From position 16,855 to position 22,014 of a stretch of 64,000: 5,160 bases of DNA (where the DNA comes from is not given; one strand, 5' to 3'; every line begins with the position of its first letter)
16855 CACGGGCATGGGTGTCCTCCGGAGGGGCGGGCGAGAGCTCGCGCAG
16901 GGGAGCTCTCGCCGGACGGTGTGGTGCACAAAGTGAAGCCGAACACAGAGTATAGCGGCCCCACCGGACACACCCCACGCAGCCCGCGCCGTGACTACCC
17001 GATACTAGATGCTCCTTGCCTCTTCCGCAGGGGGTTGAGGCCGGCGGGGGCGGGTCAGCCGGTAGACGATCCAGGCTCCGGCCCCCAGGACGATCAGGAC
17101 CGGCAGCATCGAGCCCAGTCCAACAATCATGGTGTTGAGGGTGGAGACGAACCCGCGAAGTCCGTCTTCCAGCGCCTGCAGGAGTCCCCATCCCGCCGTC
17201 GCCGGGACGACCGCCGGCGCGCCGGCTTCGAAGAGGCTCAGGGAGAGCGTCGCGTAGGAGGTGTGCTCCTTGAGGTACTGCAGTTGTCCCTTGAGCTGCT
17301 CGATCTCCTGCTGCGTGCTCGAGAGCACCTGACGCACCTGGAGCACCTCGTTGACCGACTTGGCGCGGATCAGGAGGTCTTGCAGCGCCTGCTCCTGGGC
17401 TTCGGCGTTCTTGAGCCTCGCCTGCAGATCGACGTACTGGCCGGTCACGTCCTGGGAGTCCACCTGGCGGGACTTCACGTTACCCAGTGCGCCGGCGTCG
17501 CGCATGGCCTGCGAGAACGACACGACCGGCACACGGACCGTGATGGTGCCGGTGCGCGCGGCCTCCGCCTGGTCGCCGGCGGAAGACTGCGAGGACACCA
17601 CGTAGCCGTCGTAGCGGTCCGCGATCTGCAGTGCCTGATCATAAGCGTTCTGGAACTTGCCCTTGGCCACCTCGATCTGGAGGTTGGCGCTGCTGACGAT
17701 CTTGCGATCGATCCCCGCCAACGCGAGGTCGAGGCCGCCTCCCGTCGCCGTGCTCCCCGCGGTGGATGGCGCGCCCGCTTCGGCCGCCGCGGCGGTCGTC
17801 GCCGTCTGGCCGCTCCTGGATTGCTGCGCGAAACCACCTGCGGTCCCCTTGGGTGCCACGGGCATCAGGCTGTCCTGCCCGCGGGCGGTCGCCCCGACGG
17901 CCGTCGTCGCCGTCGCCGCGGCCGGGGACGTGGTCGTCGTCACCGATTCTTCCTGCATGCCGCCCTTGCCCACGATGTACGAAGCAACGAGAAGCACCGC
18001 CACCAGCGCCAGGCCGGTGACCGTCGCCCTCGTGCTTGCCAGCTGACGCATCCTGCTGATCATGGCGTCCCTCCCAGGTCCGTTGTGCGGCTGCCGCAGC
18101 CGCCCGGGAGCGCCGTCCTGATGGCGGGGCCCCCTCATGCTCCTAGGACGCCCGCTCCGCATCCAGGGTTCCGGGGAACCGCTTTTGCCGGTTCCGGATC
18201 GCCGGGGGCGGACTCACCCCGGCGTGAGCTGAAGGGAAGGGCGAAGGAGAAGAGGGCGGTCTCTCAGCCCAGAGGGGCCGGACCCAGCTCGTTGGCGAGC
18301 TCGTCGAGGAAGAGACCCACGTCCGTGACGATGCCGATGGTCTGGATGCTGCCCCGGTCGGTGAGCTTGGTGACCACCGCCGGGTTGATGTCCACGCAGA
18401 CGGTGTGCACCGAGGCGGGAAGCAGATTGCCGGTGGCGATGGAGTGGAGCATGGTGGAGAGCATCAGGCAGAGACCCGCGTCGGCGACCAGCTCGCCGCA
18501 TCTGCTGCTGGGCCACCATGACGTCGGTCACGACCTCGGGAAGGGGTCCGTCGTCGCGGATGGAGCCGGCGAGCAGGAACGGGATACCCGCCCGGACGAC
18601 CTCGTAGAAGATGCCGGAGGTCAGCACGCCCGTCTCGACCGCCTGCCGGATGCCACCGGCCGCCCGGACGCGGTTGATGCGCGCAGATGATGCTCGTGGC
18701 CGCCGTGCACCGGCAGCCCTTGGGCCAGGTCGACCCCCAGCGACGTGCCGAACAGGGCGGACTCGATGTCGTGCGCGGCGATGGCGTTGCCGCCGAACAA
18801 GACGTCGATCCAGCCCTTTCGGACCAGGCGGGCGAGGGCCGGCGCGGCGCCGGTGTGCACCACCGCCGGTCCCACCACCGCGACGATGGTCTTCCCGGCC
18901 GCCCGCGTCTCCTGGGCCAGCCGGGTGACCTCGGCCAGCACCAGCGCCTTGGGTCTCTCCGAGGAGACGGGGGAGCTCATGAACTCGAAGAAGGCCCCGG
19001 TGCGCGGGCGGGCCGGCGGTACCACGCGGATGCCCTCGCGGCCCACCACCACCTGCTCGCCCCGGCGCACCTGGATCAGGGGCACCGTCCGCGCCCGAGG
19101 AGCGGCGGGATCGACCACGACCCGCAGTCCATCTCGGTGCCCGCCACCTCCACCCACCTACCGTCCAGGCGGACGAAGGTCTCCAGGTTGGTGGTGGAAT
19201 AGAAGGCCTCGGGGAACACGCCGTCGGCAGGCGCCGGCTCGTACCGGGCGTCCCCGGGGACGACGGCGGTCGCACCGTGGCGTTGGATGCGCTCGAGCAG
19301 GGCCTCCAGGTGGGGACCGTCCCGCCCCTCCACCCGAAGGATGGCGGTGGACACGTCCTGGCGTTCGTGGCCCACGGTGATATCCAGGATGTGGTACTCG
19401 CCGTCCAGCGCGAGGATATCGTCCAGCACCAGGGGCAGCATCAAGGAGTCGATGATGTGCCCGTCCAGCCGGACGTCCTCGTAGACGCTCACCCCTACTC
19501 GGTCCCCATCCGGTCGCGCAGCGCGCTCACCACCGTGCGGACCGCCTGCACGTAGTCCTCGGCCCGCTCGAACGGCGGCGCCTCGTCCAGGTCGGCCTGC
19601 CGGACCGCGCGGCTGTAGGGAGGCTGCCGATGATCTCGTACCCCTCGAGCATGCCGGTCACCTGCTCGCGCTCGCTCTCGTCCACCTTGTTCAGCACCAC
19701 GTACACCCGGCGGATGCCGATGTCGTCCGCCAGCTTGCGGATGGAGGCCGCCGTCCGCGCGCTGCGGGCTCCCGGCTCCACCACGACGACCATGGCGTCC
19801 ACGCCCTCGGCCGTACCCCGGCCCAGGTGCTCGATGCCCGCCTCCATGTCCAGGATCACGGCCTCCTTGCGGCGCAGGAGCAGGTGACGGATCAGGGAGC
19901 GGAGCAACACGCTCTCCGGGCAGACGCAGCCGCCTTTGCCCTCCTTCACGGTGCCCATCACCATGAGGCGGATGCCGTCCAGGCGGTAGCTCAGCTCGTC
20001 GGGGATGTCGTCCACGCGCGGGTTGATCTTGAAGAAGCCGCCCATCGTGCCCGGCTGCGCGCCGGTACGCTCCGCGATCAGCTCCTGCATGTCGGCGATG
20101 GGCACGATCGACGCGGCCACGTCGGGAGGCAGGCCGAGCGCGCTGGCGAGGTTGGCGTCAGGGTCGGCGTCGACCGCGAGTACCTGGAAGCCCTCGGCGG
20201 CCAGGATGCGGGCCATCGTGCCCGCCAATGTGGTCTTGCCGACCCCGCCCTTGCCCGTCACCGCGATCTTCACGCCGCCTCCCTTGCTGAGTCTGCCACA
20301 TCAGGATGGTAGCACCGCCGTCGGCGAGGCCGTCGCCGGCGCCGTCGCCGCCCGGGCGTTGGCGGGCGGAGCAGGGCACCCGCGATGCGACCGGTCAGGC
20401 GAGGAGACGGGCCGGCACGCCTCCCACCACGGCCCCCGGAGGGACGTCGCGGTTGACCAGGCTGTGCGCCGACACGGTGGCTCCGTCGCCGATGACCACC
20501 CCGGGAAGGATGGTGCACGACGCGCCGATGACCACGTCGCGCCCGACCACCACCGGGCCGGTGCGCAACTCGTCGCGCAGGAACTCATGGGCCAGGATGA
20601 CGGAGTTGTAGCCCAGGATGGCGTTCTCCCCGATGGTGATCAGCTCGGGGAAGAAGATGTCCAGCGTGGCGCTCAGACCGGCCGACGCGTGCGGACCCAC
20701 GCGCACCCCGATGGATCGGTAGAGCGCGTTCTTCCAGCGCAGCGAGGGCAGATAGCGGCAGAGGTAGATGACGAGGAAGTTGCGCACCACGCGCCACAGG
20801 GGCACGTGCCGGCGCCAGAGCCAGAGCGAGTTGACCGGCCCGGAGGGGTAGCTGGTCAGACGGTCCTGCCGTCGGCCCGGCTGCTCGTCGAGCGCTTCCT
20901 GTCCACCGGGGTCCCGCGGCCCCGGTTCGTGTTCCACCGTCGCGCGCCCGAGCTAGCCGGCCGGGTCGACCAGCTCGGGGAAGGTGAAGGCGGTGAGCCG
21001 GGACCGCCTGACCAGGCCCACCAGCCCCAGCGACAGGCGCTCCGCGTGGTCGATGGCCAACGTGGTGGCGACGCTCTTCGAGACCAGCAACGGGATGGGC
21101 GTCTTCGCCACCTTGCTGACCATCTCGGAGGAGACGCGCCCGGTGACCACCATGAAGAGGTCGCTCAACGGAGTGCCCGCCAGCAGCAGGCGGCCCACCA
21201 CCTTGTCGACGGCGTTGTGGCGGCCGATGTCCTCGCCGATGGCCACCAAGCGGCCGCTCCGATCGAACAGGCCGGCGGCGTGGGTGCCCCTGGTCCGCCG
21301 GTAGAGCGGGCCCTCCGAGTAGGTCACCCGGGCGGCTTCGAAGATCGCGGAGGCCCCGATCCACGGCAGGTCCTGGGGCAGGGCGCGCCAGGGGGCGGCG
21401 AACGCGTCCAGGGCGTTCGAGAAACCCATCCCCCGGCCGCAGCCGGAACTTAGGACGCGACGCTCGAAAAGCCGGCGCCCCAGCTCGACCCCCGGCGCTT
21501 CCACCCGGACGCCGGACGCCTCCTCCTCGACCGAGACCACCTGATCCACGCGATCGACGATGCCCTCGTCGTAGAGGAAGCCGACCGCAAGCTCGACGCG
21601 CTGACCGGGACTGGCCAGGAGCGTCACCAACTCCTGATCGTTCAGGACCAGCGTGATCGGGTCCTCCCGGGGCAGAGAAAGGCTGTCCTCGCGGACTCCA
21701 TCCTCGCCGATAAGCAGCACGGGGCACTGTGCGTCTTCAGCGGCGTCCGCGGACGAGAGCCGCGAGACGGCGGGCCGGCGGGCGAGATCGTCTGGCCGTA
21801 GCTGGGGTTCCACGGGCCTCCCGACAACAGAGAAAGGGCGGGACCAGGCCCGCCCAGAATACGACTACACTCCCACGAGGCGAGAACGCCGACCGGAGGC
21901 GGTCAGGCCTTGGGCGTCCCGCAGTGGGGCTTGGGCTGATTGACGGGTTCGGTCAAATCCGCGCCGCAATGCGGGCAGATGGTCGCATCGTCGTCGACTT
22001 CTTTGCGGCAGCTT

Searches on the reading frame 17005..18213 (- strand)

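Call 46: search_protein_families(library=pfam, proteins=[window:17005-18213:-], max_evalue=0.00001)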
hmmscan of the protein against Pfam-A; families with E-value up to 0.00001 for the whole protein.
window:17005-18213:- (402 aa): 1 family
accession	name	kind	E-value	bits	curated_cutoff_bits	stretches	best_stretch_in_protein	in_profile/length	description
PF14257.11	DUF4349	-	1.4e-58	198.2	27.7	1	170-384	1-212/213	Domain of unknown function (DUF4349)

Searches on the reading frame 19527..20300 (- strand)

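Call 46: search_protein_families(library=pfam, proteins=[window:19527-20300:-], max_evalue=0.00001)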
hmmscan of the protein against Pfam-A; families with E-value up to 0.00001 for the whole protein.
window:19527-20300:- (257 aa): 4 families
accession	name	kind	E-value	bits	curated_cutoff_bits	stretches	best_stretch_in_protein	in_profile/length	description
PF01656.29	CbiA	-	1.7e-19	70.4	25.4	1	13-229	3-111/125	CobQ/CobB/MinD/ParA nucleotide binding domain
PF13614.12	AAA_31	-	1.1e-11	45.4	27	1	15-64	8-58/177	AAA domain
PF02374.21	ArsA_ATPase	-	3.9e-08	33.3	24.3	1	12-55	4-47/305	Anion-transporting ATPase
PF00142.24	Fer4_NifH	-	1.9e-06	28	25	0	11-53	2-44/271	4Fe-4S iron sulfur cluster binding proteins, NifH/frxC family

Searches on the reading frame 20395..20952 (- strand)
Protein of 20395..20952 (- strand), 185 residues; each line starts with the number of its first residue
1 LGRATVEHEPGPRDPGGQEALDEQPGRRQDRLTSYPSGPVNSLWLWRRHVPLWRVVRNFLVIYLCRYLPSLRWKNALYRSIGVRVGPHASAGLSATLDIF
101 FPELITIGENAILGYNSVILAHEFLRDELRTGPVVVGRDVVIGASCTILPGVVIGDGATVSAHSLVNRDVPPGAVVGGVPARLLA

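Call 47: search_protein_families(library=pfam, proteins=[window:20395-20952:-], max_evalue=0.00001)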
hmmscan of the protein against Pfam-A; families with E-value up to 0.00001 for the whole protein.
window:20395-20952:- (185 aa): 2 families
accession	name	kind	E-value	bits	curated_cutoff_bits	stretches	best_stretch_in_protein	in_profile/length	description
PF00132.30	Hexapep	-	4.4e-10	39.2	27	1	134-167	2-35/36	Bacterial transferase hexapeptide (six repeats)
PF14602.12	Hexapep_2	-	9.5e-09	35.3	27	1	133-162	1-28/34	Hexapeptide repeat of succinyl-transferase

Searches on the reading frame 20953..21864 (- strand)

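Call 47: search_protein_families(library=pfam, proteins=[window:20953-21864:-], max_evalue=0.00001)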
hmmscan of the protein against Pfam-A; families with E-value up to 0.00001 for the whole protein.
window:20953-21864:- (303 aa): 1 family
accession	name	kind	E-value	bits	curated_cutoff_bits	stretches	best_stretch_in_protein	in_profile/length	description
PF02634.21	FdhD-NarQ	-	1.2e-62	212.2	27.2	1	66-297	2-234/237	FdhD/NarQ family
